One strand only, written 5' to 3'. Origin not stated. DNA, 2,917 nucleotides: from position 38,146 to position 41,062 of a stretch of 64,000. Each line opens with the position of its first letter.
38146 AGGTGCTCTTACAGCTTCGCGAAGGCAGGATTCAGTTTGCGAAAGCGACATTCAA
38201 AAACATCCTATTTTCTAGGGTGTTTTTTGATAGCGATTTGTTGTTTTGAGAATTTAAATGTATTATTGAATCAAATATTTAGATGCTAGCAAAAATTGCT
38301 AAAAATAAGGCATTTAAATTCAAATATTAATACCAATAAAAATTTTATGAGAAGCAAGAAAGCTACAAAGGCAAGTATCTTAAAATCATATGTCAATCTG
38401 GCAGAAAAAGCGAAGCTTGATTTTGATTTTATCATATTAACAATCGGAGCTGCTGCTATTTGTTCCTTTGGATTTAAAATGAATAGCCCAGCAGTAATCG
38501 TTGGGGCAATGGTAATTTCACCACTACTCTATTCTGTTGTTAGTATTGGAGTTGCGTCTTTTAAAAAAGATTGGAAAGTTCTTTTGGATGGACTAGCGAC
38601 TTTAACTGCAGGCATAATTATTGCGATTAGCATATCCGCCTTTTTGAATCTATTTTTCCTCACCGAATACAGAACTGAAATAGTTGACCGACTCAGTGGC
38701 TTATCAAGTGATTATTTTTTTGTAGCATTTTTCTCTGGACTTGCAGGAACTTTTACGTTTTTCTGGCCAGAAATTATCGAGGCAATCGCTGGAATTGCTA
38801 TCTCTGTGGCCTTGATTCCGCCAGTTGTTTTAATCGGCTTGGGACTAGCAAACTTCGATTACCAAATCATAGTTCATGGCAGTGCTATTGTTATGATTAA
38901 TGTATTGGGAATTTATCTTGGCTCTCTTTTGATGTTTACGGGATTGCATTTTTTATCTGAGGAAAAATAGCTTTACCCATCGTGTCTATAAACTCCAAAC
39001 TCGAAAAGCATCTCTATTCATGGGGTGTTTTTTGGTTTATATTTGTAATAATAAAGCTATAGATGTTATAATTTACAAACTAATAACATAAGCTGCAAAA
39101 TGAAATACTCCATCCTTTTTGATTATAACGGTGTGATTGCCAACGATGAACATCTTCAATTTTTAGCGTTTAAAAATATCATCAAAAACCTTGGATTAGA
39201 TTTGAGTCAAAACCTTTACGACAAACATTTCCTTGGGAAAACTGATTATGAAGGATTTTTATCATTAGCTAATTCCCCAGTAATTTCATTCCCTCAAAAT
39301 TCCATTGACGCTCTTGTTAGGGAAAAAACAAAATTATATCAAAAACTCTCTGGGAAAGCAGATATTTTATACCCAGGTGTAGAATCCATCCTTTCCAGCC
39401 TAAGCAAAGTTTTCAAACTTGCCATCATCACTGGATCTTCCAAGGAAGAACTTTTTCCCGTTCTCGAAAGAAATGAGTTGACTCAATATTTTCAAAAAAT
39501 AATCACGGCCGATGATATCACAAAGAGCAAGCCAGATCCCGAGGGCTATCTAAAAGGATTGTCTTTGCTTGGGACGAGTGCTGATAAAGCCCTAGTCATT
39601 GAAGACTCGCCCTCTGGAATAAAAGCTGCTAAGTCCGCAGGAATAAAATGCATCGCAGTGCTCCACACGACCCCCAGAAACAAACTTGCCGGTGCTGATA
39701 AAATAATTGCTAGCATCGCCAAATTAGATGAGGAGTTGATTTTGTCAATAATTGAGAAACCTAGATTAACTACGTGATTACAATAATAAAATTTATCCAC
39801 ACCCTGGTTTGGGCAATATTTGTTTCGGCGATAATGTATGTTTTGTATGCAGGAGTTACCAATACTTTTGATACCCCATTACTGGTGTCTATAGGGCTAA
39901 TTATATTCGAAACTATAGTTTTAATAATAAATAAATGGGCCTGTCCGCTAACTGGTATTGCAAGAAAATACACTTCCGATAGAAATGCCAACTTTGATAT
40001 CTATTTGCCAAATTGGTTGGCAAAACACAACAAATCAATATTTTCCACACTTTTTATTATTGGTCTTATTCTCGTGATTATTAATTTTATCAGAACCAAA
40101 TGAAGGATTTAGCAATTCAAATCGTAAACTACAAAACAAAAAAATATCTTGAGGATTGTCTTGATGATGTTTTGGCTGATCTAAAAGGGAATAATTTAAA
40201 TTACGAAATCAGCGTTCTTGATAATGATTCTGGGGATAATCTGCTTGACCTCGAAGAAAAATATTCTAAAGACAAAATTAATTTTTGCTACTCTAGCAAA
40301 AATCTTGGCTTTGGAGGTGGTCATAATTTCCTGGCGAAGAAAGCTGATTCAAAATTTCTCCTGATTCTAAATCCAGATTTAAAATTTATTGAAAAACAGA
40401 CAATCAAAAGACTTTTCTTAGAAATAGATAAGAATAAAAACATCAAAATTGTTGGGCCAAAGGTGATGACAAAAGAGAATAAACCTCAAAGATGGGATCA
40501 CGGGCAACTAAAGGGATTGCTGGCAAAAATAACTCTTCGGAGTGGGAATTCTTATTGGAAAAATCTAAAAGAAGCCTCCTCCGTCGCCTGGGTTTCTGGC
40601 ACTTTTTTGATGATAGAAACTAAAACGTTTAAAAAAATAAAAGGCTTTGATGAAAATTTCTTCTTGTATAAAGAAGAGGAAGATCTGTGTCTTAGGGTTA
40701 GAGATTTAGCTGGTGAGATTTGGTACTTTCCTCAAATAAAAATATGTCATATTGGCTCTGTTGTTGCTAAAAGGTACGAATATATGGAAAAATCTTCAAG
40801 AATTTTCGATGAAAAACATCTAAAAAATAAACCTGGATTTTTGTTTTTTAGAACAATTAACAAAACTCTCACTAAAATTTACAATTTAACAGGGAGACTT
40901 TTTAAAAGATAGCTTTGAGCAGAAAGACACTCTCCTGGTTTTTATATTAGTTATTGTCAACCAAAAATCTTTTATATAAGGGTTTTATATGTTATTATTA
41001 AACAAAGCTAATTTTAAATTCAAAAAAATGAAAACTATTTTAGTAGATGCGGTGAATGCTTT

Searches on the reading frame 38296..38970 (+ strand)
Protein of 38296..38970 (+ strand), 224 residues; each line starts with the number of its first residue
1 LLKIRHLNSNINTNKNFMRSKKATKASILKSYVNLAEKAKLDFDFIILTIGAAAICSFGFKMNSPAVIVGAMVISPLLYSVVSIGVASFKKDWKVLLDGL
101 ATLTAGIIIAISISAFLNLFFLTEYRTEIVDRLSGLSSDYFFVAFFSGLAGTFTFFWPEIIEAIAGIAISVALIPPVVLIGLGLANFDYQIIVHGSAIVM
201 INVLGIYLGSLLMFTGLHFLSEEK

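Call 67: search_protein_families(library=pfam, proteins=[window:38296-38970:+], max_evalue=0.001)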
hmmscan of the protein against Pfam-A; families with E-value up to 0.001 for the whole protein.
window:38296-38970:+ (224 aa): 1 family
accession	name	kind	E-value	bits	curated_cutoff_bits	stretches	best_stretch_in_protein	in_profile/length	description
PF04087.19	DUF389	-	5.6e-25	88.4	23.9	1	72-208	1-137/137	Domain of unknown function (DUF389)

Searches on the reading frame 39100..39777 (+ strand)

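Call 67: search_protein_families(library=pfam, proteins=[window:39100-39777:+], max_evalue=0.001)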
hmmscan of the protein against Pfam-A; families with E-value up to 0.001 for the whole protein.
window:39100-39777:+ (225 aa): 3 families
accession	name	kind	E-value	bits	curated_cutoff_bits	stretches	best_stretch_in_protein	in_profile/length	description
PF13419.12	HAD_2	-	2.5e-31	109.6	23.8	1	5-187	1-178/178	Haloacid dehalogenase-like hydrolase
PF00702.32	Hydrolase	-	2.9e-19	70.7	26.4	1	5-181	4-191/191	haloacid dehalogenase-like hydrolase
PF03031.24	NIF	-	1.1e-08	35.4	21.8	1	92-187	41-134/160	NLI interacting factor-like phosphatase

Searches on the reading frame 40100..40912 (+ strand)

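Call 67: search_protein_families(library=pfam, proteins=[window:40100-40912:+], max_evalue=0.001)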
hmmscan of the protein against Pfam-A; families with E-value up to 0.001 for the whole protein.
window:40100-40912:+ (270 aa): 2 families
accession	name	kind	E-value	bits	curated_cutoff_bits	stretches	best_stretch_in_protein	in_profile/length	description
PF00535.33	Glycos_transf_2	-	1.2e-15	58.3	23.3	1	8-146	4-133/168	Glycosyl transferase family 2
PF13641.12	Glyco_tranf_2_3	-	0.00013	22.5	27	1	4-212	3-206/230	Glycosyltransferase like family 2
